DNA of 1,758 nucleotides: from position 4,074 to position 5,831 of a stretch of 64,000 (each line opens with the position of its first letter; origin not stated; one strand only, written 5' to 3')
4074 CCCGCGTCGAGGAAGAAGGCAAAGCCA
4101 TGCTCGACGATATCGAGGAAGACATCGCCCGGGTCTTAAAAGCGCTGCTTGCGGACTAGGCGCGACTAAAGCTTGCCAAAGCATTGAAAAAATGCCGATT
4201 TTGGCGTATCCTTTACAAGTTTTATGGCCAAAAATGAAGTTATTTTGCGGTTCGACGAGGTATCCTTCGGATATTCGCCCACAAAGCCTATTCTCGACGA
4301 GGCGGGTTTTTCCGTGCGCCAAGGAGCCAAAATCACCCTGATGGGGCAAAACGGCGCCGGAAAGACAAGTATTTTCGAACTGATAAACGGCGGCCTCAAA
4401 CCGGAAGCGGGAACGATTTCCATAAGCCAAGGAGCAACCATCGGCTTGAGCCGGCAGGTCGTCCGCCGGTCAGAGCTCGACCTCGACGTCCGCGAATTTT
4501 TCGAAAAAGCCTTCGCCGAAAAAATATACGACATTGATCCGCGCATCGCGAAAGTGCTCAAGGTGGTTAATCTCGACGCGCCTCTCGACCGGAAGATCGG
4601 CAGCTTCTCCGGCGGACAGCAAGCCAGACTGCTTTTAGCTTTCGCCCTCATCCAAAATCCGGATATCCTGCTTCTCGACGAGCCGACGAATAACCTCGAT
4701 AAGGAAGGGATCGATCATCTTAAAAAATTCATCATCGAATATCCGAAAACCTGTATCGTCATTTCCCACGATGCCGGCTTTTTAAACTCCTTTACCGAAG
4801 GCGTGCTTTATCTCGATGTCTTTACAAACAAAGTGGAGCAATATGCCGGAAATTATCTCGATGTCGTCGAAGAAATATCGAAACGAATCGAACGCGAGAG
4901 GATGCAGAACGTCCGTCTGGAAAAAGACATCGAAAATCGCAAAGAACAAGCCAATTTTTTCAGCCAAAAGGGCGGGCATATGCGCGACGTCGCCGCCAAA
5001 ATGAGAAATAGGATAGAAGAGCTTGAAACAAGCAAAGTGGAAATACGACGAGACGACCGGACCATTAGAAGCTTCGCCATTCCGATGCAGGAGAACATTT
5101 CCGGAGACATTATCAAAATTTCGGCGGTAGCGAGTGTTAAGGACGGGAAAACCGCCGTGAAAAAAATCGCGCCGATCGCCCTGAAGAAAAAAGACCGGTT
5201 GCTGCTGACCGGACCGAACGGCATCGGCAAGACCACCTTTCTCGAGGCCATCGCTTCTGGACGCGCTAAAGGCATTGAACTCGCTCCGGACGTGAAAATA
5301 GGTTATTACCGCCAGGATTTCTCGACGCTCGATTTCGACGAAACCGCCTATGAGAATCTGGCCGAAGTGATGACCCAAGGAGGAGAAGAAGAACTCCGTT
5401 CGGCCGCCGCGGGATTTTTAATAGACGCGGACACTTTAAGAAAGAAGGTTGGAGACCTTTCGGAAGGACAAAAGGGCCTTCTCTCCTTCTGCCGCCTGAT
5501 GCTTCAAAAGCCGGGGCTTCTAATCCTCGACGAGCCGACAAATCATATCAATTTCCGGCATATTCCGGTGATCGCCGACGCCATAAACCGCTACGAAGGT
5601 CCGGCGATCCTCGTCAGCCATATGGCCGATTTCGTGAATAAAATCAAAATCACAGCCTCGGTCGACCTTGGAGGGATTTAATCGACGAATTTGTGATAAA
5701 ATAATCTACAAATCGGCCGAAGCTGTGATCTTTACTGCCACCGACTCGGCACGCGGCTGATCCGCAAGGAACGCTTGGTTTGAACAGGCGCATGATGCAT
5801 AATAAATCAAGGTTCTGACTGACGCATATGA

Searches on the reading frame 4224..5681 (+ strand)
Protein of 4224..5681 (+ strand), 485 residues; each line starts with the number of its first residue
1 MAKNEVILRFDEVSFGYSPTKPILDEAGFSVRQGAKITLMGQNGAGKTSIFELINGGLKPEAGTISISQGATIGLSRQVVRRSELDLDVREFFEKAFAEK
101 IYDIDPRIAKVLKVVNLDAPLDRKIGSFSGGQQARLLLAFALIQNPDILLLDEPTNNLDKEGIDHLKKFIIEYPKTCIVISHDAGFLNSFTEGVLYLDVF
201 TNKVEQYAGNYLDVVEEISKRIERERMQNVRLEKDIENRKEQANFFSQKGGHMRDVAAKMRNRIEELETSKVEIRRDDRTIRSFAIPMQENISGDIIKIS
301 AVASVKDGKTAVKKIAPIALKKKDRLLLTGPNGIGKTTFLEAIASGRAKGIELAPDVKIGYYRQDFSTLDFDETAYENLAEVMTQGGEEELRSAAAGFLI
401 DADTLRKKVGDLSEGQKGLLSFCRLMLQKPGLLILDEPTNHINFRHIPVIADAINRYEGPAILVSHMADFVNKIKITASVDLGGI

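Call 72: search_protein_families(library=pfam, proteins=[window:4224-5681:+], max_evalue=0.001)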
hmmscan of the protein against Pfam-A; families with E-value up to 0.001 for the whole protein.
window:4224-5681:+ (485 aa): 13 families
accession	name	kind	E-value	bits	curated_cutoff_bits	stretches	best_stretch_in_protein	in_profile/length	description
PF00005.33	ABC_tran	-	2.8e-42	145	25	2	25-156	2-137/137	ABC transporter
PF13304.12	AAA_21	-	1.9e-15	58.2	27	0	328-345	4-21/304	AAA domain, putative AbiEii toxin, Type IV TA system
PF02463.25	SMC_N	-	2e-09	37.7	40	0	124-190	133-205/220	RecF/RecN/SMC N terminal domain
PF13555.12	AAA_29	-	1.4e-06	28.4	27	0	318-344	17-43/61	P-loop containing region of AAA domain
PF13476.12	AAA_23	-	2.7e-05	25.4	27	0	327-344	23-40/201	AAA domain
PF02367.23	TsaE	-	3.6e-05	24.2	26.6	0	310-346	9-44/128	Threonylcarbamoyl adenosine biosynthesis protein TsaE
PF00004.35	AAA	-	3.8e-05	24.6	21.2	0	326-346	1-21/131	ATPase family associated with various cellular activities (AAA)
PF03193.22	RsgA_GTPase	-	7.8e-05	23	30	0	35-69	107-141/174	RsgA GTPase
PF13401.12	AAA_22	-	0.00014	22.6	27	0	326-381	8-60/130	AAA domain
PF13479.12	AAA_24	-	0.00014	22.2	27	0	323-342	2-21/195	AAA domain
PF20720.3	nSTAND3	-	0.00023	21.4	27.2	0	318-346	12-40/155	Novel STAND NTPase 3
PF13521.12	AAA_28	-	0.0006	20.5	27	0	326-394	2-71/164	AAA domain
PF05729.18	NACHT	-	0.0009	19.5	26.7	0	325-350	2-27/167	NACHT domain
